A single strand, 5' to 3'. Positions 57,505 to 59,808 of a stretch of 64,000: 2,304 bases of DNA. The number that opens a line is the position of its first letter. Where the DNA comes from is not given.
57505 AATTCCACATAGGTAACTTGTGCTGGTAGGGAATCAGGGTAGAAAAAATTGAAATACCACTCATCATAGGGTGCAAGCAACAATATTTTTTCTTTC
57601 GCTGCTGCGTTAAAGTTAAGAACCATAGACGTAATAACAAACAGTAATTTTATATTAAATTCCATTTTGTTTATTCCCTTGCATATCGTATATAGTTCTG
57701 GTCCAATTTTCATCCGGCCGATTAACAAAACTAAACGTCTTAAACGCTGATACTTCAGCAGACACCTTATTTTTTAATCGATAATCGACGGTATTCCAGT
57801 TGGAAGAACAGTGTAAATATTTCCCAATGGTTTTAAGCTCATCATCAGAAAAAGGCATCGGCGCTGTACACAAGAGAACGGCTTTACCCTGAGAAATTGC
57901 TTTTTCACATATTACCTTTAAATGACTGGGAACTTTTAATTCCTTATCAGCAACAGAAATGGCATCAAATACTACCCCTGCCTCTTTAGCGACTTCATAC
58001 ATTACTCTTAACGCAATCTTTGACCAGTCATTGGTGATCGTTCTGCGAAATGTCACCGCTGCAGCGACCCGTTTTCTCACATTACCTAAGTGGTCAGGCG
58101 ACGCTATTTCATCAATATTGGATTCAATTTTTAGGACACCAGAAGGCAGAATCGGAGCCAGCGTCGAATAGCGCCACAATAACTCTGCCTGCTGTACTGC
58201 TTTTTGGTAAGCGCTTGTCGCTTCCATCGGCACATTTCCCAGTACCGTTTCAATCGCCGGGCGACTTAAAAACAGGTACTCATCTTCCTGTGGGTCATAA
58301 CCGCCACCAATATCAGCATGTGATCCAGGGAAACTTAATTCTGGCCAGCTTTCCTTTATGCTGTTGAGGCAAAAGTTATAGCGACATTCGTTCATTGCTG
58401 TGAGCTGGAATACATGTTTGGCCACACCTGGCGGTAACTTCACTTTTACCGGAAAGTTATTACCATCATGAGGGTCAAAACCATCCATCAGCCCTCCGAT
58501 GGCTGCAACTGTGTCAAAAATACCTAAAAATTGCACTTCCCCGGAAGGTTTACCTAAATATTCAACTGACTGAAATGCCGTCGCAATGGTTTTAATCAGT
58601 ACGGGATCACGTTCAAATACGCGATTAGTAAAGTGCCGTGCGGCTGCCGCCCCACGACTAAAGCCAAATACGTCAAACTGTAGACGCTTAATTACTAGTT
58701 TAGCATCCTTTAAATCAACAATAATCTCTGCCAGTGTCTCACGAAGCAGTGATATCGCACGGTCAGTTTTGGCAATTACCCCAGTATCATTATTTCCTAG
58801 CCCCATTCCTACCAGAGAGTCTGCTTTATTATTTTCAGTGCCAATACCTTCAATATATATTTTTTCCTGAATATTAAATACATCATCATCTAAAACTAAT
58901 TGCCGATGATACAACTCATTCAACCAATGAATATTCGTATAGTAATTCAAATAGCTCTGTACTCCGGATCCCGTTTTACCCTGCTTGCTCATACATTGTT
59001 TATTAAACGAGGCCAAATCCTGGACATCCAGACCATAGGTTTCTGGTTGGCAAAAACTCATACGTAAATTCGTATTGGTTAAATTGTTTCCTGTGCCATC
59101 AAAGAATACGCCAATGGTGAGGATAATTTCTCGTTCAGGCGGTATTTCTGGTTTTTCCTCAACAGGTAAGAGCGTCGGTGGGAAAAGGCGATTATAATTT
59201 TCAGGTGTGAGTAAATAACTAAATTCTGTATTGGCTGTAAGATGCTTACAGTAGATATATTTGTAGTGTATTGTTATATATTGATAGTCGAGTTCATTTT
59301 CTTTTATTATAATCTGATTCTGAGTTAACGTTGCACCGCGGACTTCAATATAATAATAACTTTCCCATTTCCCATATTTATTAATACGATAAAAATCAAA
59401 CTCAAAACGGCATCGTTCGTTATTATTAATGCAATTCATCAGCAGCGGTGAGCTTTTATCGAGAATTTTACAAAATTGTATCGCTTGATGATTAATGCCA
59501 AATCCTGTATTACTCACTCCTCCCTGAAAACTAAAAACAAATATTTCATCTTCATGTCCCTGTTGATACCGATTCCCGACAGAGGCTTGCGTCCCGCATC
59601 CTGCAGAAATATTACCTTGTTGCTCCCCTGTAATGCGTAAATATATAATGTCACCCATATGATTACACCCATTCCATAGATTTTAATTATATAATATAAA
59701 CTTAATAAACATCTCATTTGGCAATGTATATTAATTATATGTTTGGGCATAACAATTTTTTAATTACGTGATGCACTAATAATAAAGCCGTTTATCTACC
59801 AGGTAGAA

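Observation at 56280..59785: Orphan T6SS Hcp-phospholipase effector/immunity island at the selU-ybbP hotspot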

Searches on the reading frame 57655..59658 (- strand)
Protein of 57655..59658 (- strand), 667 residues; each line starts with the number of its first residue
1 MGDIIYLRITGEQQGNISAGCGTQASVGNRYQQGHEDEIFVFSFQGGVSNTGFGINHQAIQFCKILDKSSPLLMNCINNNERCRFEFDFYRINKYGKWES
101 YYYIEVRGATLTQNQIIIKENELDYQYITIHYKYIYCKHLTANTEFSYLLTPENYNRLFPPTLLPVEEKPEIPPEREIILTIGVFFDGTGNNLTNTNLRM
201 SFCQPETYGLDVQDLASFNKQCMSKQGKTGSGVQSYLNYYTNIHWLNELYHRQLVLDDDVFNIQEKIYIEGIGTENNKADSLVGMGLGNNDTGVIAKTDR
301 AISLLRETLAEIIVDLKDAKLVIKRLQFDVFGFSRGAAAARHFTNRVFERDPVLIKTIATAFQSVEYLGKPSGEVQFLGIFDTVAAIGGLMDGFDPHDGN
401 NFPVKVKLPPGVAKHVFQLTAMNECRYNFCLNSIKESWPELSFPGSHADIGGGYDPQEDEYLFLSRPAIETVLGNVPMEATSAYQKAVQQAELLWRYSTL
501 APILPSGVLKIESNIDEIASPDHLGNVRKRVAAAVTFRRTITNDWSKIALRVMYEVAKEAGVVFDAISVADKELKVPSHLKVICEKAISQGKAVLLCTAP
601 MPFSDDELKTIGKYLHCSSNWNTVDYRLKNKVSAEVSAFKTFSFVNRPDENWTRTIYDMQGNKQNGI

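Call 6: profile_search(protein=window:57655-59658:-)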
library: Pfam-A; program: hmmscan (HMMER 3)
A. the first sequence (667 residues): domains with independent E <= 10: 3; with E <= 0.001: 2
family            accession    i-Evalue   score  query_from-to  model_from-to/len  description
T6SS_HCP          PF05638.18    5.8e-13    49.7       6-138         1-128/129  Type VI secretion system effector, Hcp
T6SS_Tle1-like_ca PF09994.14    9.6e-11    42.0     369-460       169-273/287  T6SS, Phospholipase effector Tle1-like, catalytic domain
T6SS_Tle1-like_ca PF09994.14        7.2     6.3     329-343        99-113/287  T6SS, Phospholipase effector Tle1-like, catalytic domain

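Call 33: search_solved_structures(query=window:57655-59658:-, max_evalue=0.01, show_alignments=2)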
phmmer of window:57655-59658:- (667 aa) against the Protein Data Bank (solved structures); distinct sequences matched with E-value up to 0.01: 7.
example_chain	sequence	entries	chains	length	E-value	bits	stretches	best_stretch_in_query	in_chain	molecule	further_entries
6sjl_D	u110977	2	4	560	1.4e-127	430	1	173-661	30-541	Putative type VI secretion protein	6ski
3he1_A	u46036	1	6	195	1.2e-14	56.9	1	5-110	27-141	Major exported Hcp3 protein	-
6a2v_A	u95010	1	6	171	3.3e-12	48.8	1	3-121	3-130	Type VI secretion system tube protein Hcp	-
9j3f_A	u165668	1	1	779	2.3e-10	42.7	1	322-465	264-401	Tle1 phospholipase domain-containing protein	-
5mxn_1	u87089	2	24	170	2.4e-10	42.7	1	6-113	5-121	Haemolysin co-regulated protein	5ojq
4o5p_A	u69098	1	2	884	1.8e-06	29.8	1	322-392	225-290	Uncharacterized protein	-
5urw_11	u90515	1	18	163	0.00013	23.7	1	16-114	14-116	Hcp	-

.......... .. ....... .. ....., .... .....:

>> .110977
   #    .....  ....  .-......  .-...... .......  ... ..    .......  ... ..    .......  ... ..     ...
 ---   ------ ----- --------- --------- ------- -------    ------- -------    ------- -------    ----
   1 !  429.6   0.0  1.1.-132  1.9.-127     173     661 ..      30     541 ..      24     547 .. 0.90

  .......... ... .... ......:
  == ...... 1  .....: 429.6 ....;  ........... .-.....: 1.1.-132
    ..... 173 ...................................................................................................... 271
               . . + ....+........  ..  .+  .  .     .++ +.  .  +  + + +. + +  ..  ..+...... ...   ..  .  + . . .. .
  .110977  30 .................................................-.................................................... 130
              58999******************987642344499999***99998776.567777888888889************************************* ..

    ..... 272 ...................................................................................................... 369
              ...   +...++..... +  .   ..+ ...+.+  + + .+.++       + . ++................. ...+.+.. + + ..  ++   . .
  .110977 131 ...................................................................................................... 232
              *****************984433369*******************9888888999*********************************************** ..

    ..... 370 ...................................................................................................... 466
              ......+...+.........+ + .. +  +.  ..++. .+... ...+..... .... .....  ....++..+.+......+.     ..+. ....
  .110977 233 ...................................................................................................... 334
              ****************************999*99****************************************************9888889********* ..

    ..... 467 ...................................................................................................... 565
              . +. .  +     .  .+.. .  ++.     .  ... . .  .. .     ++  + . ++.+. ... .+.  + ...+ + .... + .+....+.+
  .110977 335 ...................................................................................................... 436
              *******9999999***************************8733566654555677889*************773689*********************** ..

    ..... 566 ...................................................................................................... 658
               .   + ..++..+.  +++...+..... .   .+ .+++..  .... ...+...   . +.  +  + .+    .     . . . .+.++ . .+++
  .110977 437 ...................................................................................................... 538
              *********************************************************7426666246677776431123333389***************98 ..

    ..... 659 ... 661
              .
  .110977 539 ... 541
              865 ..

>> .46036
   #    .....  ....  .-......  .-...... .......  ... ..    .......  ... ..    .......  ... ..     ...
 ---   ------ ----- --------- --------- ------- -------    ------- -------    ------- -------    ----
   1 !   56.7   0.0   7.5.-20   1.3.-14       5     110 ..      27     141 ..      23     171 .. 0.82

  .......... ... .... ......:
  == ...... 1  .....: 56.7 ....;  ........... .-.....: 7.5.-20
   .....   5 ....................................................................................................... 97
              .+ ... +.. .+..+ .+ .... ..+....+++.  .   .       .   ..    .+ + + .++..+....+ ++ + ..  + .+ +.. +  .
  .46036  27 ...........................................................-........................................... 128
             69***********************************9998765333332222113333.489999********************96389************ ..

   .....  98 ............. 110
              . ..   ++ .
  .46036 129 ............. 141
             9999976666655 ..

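Call 34: search_protein_families(proteins=[window:57655-59658:-], library=ncbifam, max_evalue=0.01)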
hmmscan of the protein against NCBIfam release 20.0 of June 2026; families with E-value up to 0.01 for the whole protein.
window:57655-59658:- (667 aa): 1 family
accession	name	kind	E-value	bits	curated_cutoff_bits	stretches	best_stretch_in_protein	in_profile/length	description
TIGR03344.1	VI_effect_Hcp1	subfamily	2e-36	125.4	58.9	1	1-149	1-163/167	type VI secretion system tube protein TssD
